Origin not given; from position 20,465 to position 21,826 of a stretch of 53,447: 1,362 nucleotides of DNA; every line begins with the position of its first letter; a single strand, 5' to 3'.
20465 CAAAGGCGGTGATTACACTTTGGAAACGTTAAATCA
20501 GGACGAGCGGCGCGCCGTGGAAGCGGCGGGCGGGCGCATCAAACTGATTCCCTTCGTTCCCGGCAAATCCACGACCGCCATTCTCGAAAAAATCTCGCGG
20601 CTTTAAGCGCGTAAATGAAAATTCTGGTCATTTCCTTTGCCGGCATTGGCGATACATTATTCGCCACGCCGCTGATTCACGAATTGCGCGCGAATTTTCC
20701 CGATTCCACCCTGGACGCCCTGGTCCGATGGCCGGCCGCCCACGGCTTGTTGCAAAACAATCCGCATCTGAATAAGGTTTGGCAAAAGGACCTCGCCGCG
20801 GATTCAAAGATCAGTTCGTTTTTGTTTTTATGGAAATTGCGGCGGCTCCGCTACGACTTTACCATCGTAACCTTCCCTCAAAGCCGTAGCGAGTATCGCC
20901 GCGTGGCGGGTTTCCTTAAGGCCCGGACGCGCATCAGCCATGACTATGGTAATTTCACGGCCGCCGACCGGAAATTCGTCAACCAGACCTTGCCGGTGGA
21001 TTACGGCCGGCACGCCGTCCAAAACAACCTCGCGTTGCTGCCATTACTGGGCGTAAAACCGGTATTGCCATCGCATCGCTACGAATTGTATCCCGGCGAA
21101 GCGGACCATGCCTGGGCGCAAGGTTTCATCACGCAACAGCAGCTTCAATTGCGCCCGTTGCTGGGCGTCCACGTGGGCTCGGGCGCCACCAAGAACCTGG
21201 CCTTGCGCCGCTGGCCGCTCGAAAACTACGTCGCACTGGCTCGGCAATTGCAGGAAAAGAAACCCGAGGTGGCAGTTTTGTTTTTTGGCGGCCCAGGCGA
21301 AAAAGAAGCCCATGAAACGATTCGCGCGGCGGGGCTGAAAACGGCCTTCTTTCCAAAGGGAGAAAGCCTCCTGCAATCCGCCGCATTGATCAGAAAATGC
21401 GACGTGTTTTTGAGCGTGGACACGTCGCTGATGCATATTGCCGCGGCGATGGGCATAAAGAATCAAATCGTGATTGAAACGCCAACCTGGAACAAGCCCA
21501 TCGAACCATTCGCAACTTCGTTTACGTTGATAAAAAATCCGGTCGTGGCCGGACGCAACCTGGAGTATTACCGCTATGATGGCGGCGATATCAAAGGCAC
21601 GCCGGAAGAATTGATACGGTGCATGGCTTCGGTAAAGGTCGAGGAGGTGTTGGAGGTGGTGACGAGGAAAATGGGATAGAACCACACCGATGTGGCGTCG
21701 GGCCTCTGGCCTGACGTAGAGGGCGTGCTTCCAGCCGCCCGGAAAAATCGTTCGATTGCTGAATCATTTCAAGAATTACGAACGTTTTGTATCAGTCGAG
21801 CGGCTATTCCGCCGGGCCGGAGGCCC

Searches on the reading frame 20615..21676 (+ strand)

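Call 35: search_protein_families(library=pfam, proteins=[window:20615-21676:+], max_evalue=0.001)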
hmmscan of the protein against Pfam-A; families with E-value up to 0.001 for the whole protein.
window:20615-21676:+ (354 aa): 1 family
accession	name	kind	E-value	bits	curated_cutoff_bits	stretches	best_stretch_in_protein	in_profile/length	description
PF01075.23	Glyco_transf_9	-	5e-19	69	22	1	74-307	7-228/247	Glycosyltransferase family 9 (heptosyltransferase)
